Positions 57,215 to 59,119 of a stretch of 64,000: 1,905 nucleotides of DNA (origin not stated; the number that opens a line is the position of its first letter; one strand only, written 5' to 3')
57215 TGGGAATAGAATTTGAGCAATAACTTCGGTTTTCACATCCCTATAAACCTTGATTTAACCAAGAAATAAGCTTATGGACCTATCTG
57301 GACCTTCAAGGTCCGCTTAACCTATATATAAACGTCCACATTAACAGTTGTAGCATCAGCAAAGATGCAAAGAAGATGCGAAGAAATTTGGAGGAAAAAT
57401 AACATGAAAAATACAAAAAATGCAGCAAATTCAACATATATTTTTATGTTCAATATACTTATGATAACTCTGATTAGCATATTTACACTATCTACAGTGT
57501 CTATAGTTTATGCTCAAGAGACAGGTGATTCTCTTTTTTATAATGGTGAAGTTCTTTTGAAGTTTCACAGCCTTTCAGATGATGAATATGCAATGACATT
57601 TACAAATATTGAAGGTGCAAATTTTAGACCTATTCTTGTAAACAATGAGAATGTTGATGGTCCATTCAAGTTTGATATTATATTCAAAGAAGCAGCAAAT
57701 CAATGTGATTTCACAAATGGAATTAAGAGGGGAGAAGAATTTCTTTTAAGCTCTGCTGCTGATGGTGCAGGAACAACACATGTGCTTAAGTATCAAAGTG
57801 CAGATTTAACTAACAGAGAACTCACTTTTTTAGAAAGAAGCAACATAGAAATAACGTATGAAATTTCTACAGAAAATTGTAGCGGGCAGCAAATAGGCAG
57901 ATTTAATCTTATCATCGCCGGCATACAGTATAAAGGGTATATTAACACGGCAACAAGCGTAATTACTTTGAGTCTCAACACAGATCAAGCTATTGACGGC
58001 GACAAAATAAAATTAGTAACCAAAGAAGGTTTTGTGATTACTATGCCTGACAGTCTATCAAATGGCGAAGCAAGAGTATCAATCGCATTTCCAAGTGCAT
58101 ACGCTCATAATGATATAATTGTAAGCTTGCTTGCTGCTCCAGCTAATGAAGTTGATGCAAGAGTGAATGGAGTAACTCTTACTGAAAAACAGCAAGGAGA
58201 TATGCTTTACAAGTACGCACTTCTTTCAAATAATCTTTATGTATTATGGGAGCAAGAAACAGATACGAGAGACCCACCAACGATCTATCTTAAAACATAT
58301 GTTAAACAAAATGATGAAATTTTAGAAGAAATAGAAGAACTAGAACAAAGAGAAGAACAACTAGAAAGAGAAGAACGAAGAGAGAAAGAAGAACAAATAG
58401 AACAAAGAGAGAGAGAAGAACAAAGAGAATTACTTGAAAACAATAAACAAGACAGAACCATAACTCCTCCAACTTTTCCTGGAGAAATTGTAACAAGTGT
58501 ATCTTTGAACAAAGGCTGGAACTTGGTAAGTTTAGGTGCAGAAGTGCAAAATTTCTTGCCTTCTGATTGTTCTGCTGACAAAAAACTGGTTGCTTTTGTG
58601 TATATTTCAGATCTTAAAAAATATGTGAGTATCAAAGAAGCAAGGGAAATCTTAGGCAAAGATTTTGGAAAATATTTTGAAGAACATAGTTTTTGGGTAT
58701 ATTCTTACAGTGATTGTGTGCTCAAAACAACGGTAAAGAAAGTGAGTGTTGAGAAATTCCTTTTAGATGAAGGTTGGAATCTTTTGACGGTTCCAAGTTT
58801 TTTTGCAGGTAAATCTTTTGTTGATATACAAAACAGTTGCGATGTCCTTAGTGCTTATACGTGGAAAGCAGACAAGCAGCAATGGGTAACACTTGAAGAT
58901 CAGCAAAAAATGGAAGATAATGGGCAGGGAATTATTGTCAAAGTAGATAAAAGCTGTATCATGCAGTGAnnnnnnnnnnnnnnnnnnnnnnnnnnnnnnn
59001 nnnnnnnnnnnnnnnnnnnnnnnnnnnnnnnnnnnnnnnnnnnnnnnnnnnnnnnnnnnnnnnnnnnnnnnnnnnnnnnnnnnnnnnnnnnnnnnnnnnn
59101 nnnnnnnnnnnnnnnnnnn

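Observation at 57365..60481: Secreted-protein cluster containing a tandem double-dockerin protein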

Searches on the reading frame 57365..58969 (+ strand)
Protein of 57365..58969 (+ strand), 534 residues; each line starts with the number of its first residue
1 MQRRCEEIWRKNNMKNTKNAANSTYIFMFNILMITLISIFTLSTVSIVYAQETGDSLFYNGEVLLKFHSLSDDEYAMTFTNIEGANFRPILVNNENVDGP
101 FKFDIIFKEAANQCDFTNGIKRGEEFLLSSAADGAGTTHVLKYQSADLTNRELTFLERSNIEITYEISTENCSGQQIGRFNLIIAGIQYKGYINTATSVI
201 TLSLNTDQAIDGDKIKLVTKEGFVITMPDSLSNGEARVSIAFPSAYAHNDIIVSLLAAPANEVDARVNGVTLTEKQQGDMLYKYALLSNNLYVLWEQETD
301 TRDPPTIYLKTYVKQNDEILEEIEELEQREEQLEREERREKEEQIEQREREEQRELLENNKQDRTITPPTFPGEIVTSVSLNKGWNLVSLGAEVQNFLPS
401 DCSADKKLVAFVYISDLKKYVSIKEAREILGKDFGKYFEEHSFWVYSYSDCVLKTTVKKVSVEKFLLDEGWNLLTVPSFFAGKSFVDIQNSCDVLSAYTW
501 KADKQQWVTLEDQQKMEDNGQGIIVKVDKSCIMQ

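Call 3: search_protein_families(library=pfam, proteins=[window:57365-58969:+], max_evalue=1)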
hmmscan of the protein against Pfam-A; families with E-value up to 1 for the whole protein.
window:57365-58969:+ (534 aa): 0 families

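Call 4: search_protein_families(library=ncbifam, proteins=[window:57365-58969:+], max_evalue=1)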
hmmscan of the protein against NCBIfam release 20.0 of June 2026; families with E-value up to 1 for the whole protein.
window:57365-58969:+ (534 aa): 0 families

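Call 15: find_homologous_proteins(query=window:57365-58969:+, max_evalue=0.001)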
Query window:57365-58969:+ (534 aa): 2 proteins with E <= 0.001 among 8000 candidates.
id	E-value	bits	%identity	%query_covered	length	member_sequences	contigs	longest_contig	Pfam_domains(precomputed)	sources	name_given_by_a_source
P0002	0.0e+0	1158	100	98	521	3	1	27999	-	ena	-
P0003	1.7e-260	883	77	56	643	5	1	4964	-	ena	-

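Call 31: search_solved_structures(query=window:57404-58969:+, max_evalue=10)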
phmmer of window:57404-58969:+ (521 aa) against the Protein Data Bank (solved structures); distinct sequences matched with E-value up to 10: 2.
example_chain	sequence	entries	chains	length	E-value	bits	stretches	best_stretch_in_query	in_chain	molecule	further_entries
6zon_A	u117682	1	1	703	0.37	12.8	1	276-338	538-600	Eukaryotic translation initiation factor 3 subunit A,Eukaryotic translation initiation fac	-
2wus_R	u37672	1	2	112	5.4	9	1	292-342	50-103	PUTATIVE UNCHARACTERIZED PROTEIN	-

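Call 38: search_protein_representatives(protein=window:57404-58969:+)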
Query: 521 residues. Proteins with E-value up to 0.001 (for the whole library): 460; up to 1e-10: 157; up to 1e-30: 11. The best 150 are listed.
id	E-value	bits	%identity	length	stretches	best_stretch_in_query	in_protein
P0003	4.3e-261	883.3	78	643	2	1-319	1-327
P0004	6.5e-90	318.8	89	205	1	1-172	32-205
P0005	8.0e-52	193.1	83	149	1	420-521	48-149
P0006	6.5e-38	147.3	43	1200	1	345-501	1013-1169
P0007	7.4e-35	137.2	41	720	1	349-519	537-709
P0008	3.6e-33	131.6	40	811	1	354-520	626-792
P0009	5.0e-33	131.2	39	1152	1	356-520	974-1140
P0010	7.9e-33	130.5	43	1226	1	353-520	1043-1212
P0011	3.0e-32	128.6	40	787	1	354-519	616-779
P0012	1.0e-31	126.9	42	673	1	352-520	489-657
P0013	4.1e-31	124.8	40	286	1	354-521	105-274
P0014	1.1e-30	123.5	41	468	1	352-519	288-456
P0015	1.2e-30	123.3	41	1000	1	349-518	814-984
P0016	4.7e-30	121.3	36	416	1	350-520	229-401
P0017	4.9e-30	121.3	38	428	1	354-517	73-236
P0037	2.6e-28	115.6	38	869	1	354-518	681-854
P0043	5.9e-28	114.4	38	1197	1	354-518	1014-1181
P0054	7.9e-27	110.7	40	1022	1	354-519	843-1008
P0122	8.3e-19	84.3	35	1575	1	354-513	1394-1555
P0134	9.3e-17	77.5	34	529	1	368-499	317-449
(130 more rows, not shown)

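Call 41: search_protein_families(library=pfam, proteins=[P0122, P0043, P0054, P0037, P0134, P0007, P0012, P0013, P0014, P0016], max_evalue=0.01)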
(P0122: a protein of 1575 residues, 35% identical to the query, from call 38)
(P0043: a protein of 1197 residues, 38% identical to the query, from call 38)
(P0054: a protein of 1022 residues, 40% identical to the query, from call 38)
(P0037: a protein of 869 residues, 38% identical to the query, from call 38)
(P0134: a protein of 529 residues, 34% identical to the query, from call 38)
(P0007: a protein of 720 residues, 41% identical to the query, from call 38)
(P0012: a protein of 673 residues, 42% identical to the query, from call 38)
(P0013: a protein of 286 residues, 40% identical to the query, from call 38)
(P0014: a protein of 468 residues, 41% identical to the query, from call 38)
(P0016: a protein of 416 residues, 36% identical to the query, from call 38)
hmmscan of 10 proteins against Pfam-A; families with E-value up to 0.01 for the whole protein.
P0122 (1575 aa): 1 family
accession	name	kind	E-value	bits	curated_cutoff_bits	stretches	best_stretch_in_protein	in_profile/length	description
PF00404.24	Dockerin_1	-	9.1e-06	26.2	22.9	1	181-230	2-52/57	Dockerin type I domain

P0043 (1197 aa): 4 families
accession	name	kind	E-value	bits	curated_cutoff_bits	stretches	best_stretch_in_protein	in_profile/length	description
PF00404.24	Dockerin_1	-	3.9e-11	43.4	22.9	1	57-116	2-57/57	Dockerin type I domain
PF11617.13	Cu-binding_MopE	-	0.0016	19.1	27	1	137-155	12-29/30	Putative metal-binding motif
PF20942.3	DUF4785_2nd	-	0.0018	18.6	30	0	420-477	2-57/105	Domain of unknown function (DUF4785) central domain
PF13499.12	EF-hand_7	-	0.005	17.6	30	0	58-107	12-61/67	EF-hand domain pair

P0054 (1022 aa): 6 families
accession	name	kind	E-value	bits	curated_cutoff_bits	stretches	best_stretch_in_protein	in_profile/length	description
PF07705.17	CARDB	-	1.3e-11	45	22.7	1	90-201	2-99/101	CARDB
PF13385.13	Laminin_G_3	-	5.3e-08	33.6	27.6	1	288-373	29-108/151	Concanavalin A-like lectin/glucanases superfamily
PF19763.6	DUF6250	-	7e-08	32.9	26.9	1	291-394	61-165/165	Domain of unknown function (DUF6250)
PF06439.18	3keto-disac_hyd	-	0.00012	22.6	26.8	1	283-383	66-173/187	3-keto-disaccharide hydrolase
PF00404.24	Dockerin_1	-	0.0018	18.9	22.9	0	27-48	29-50/57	Dockerin type I domain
PF21708.4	Glyco_hydro_59_C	-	0.0061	17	27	0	325-388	99-162/175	Galactocerebrosidase, C-terminal lectin domain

P0037 (869 aa): 1 family
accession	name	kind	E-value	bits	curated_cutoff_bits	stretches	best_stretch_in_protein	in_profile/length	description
PF00404.24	Dockerin_1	-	8.2e-15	55.2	22.9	2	608-662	1-55/57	Dockerin type I domain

P0134 (529 aa): 3 families
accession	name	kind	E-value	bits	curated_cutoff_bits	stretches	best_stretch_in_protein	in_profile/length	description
PF00404.24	Dockerin_1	-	7.6e-08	32.9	22.9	2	197-245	6-55/57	Dockerin type I domain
PF00036.39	EF-hand_1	-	0.00077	19.3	25.4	0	168-187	9-28/29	EF hand domain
PF13405.12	EF-hand_6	-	0.001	19.1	25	0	225-244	8-27/30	EF-hand domain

P0007 (720 aa): 1 family
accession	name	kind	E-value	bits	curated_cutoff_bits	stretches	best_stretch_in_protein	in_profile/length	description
PF07705.17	CARDB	-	2.3e-11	44.2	22.7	1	296-381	19-98/101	CARDB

P0012 (673 aa): 2 families
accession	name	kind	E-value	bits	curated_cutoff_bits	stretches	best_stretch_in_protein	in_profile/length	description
PF00050.26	Kazal_1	-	2.7e-09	37.3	21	1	31-69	1-37/49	Kazal-type serine protease inhibitor domain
PF07648.20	Kazal_2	-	1.6e-05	25.4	22.8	1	36-69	1-35/48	Kazal-type serine protease inhibitor domain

P0013 (286 aa): 0 families

P0014 (468 aa): 2 families
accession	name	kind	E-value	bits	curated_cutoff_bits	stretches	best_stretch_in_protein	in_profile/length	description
PF13229.12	Beta_helix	-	2e-20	73.4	25.9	2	65-210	4-151/158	Right handed beta helix region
PF05048.19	NosD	-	4.6e-20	72.4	23.6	2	67-213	44-190/212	Periplasmic copper-binding protein (NosD)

P0016 (416 aa): 0 families

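Call 53: predict_structure(alignment_id=A2)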
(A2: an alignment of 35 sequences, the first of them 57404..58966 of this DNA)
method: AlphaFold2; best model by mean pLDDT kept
length: 521 residues; sequences in the alignment: 35
mean_pLDDT: 59.9   pTM: 0.40
mean pLDDT of the five models: 59.9, 59.4, 59.1, 58.0, 57.9
residues with pLDDT >= 90: 157; 70-90: 45; 50-70: 41; < 50: 278
segments of 3 or more residues with pLDDT < 50: 1-8, 25-42, 44-52, 59-205, 207-210, 216-300, 351-353
pLDDT, mean of each block of 10 residues (from residue 1): 43 57 48 29 44 49 44 32 36 37 35 31 31 34 32 32 35 32 25 38 46 48 46 42 38 35 38 33 40 41 71 95 95 93 73 55 94 96 86 86 93 96 96 95 88 93 90 90 97 96 91 95 81
secondary structure, 60 per line:
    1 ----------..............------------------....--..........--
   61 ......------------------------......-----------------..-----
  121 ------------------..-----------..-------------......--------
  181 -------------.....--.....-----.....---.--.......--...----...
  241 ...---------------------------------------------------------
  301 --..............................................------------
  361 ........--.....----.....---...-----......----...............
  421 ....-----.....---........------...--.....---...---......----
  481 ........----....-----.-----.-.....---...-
elements in order: H11-24 E43-46 E49-58 E61-66 E91-96 E167-172 E194-198 E201-205 E211-215 E222-228 E238-243 H303-348 E361-368 E371-375 E380-384 E396-401 E406-409 H410-424 E430-434 E438-445 E452-454 E457-461 H472-476 E481-488 E493-496 E510-514 E518-520

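Call 55: find_encoding_contigs(protein=P0003, flank=10000, max_places=4)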
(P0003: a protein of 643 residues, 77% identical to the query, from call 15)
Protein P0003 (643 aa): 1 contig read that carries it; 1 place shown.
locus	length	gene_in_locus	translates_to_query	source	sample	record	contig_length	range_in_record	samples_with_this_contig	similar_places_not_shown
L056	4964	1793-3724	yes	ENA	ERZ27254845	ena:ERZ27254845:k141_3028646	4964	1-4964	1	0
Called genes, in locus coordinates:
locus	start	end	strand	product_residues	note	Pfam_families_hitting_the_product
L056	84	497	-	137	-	-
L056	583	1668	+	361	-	-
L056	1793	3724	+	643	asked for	-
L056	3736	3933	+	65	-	-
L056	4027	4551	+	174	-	PF00404:Dockerin_1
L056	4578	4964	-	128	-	?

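Call 56: fold_search(model_id=the predicted structure, library=pdb)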
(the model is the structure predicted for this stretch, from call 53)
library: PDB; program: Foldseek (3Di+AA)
matches with E <= 10: 172; with E <= 0.001: 0
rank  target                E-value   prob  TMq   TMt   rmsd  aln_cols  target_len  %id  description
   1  9wfc_A                9.0e-01  0.16  0.10  0.08  10.6       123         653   15  Cryo-EM structure of GGCX-MGP complex (released 2026-04-01)
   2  9l24_A                9.0e-01  0.14  0.09  0.07   7.2       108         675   15  cryo-EM structure of Vitamin K-dependent gamma-carboxylase complexed with Matrix Gla protein (released 2025-10-22)
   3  2qjv_A                9.4e-01  0.04  0.08  0.12  16.1       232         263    6  Crystal structure of an iolb-like protein (stm4420) from salmonella typhimurium lt2 at 1.90 A resolution (released 2007-08-07)
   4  3jxo_B                9.9e-01  0.41  0.09  0.43   7.2        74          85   18  Crystal Structure of an Octomeric Two-Subunit TrkA K+ Channel Ring Gating Assembly, TM1088A:TM1088B, from Thermotoga m (released 2009-10-06)
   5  3q7m                  1.3e+00  0.51  0.04  0.06   6.7        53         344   21  The crystal structure of BamB from the BAM complex in spacegroup I222 (released 2011-02-09)
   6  9l6r_A                1.4e+00  0.11  0.09  0.07   9.4       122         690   15  double-mutant (K217A & K218A) Vitamin K-dependent gamma-carboxylase in complex with Coagulation factor IX and vitamin  (released 2025-10-08)
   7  9mqb_A                1.4e+00  0.10  0.09  0.07   9.1       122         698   14  Vitamin K-dependent gamma-carboxylase with Osteocalcin (mutant) and vitamin K hydroquinone and calcium (released 2025-10-08)
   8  6v05_B                1.6e+00  0.04  0.06  0.08  21.8       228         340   10  Cryo-EM structure of a substrate-engaged Bam complex (released 2020-06-10)
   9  9l21_A                1.7e+00  0.11  0.09  0.08   7.0       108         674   14  cryo-EM structure of Vitamin K-dependent gamma-carboxylase complexed with factor IX (released 2025-10-22)
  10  9wf3_A                1.7e+00  0.04  0.08  0.07  15.1       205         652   11  Cryo-EM structure of GGCX-FIX complex (released 2026-04-01)
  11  8qpv_B                1.8e+00  0.23  0.05  0.07   7.1        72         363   18  Handover Complex: BAM bound OmpX and extended SurA (released 2024-09-25)
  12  9cnw_B                1.8e+00  0.16  0.05  0.07  12.8        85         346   16  CryoEM structure of the APO-BAM complex in DDM detergent (released 2024-12-25)
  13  8bvq_B                1.8e+00  0.41  0.04  0.06   7.0        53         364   21  E. coli BAM complex (BamABCDE) bound to darobactin B (released 2023-05-24)
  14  7nri_B                1.8e+00  0.18  0.05  0.07   9.2        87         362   16  Structure of the darobactin-bound E. coli BAM complex (BamABCDE) (released 2021-04-21)
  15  9bvq_A                1.8e+00  0.09  0.09  0.08   9.1       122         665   15  Vitamin K-dependent gamma-carboxylase with TMG2 propeptide and glutamate-rich region (released 2025-01-22)
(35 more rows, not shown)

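Call 68: search_protein_families(library=pfam, alignment_id=A3, max_evalue=0.001)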
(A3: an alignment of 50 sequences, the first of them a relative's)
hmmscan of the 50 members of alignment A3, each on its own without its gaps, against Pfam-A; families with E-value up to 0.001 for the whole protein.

A. member 1, P0006 (1200 aa): 2 families
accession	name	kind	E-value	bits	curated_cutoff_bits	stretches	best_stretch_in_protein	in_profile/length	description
PF02369.22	Big_1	-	1.9e-09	37.9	34.9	1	375-453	2-81/93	Bacterial Ig-like domain (group 1)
PF10670.15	DUF4198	-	0.00014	22.5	34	1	369-439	124-196/209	Domain of unknown function (DUF4198)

B. families by the number of members that match (of 50 scanned): 20 families
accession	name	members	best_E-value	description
PF07705.17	CARDB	16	1.1e-63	CARDB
PF13385.13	Laminin_G_3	4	1.6e-24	Concanavalin A-like lectin/glucanases superfamily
PF05124.17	S_layer_C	4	4.6e-12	S-layer like family, outer domain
PF09394.16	Inhibitor_I42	4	4.7e-09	Chagasin family peptidase inhibitor I42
PF01835.25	MG2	4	1.2e-05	MG2 domain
PF00050.26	Kazal_1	2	1.8e-06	Kazal-type serine protease inhibitor domain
PF14343.11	PrcB_C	1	4.3e-16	PrcB C-terminal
PF13462.12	Thioredoxin_4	1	5.2e-15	Thioredoxin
PF01323.26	DSBA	1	1.9e-11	DSBA-like thioredoxin domain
PF02369.22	Big_1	1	1.9e-09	Bacterial Ig-like domain (group 1)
PF00085.26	Thioredoxin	1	1.9e-07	Thioredoxin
PF21633.3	MOV-10_Ig-like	1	6.1e-07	Helicase MOV-10, Ig-like domain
PF00404.24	Dockerin_1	1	7.6e-07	Dockerin type I domain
PF17961.7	Big_8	1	1.5e-06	Bacterial Ig domain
PF12904.13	Collagen_bind_2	1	5.8e-06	Putative collagen-binding domain of a collagenase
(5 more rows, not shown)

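Call 86: search_protein_families(library=padloc, proteins=[window:57404-58969:+], max_evalue=0.01)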
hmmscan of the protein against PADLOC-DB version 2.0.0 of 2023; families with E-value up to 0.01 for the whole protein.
window:57404-58969:+ (521 aa): 0 families

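Call 91: list_cluster_members(proteins=[P0001, window:57404-58969:+, window:58981-59178:+, window:55295-56398:+])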
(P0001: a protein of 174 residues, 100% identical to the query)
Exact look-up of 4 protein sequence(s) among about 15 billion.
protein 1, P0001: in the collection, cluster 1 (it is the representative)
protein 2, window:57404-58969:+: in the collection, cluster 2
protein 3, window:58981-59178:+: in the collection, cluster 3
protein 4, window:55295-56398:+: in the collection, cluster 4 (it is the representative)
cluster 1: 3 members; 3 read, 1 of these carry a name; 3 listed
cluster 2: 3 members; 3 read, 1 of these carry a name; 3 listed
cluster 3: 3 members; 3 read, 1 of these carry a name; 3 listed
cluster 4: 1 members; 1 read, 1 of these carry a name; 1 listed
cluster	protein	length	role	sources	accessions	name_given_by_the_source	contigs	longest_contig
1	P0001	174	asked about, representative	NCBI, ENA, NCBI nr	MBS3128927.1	dockerin type I repeat-containing protein [Candidatus Woesearchaeota archaeon]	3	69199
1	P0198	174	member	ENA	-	-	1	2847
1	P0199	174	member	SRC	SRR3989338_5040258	-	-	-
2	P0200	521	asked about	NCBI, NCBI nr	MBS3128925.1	hypothetical protein J4410_07320 [Candidatus Woesearchaeota archaeon] | hypothetical protein [Candidatus Woesearchaeota archaeon]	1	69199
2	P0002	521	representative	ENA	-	-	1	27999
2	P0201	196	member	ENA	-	-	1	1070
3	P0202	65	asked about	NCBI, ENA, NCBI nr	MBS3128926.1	hypothetical protein J4410_07325 [Candidatus Woesearchaeota archaeon] | hypothetical protein [Candidatus Woesearchaeota archaeon]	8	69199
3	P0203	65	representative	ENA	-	-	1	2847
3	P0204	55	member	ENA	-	-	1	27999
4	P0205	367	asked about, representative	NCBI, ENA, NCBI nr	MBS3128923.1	carboxypeptidase regulatory-like domain-containing protein [Candidatus Woesearchaeota ...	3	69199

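Call 96: fold_search(model_id=the predicted structure, library=viral)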
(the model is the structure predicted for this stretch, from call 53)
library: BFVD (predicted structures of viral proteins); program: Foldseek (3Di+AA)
matches with E <= 10: 392; with E <= 0.001: 0
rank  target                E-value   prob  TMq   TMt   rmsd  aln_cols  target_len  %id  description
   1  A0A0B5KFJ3            8.9e-03  0.15  0.08  0.05  31.9       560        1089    9  M polyprotein (Fragment) [Xinzhou Spider Virus]
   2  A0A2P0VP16            1.2e-02  0.35  0.09  0.06  34.3       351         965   12  TIR/WD40 domain-containing protein [Tetraselmis virus 1]
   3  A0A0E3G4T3            4.2e-02  0.04  0.06  0.05  62.9       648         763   11  Tail fiber [Synechococcus phage ACG-2014f]
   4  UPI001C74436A         6.0e-02  0.08  0.08  0.05  54.2       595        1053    9  (no name look-up for this kind of identifier)
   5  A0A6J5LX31            7.7e-02  0.07  0.09  0.07  40.0       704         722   10  Uncharacterized protein [uncultured Caudovirales phage]
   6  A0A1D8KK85            8.6e-02  0.06  0.06  0.05  52.1       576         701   10  Uncharacterized protein [Synechococcus phage S-CAM3]
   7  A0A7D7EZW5            1.1e-01  0.08  0.09  0.06  51.8       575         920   12  (no name in the UniProt tables at hand)
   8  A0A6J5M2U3            1.2e-01  0.06  0.09  0.08  46.2       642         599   11  Uncharacterized protein (Fragment) [uncultured Caudovirales phage]
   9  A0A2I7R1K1            1.7e-01  0.06  0.08  0.06  45.5       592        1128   12  (no name in the UniProt tables at hand)
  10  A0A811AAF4            1.9e-01  0.20  0.07  0.15  25.1       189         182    8  (no name in the UniProt tables at hand)
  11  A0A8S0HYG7            2.1e-01  0.03  0.06  0.06  33.7       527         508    9  (no name in the UniProt tables at hand)
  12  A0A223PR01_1          2.7e-01  0.21  0.11  0.06  22.9       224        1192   12  RNA-directed RNA polymerase L [Laurel Lake virus]
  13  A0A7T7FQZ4            2.7e-01  0.09  0.08  0.08  30.2       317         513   12  Capsid protein [Macrobrachium rosenbergii bidensovirus]
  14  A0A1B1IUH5            2.7e-01  0.03  0.07  0.05  65.2       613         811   10  (no name in the UniProt tables at hand)
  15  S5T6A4                3.0e-01  0.10  0.07  0.10  30.2       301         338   10  (no name in the UniProt tables at hand)
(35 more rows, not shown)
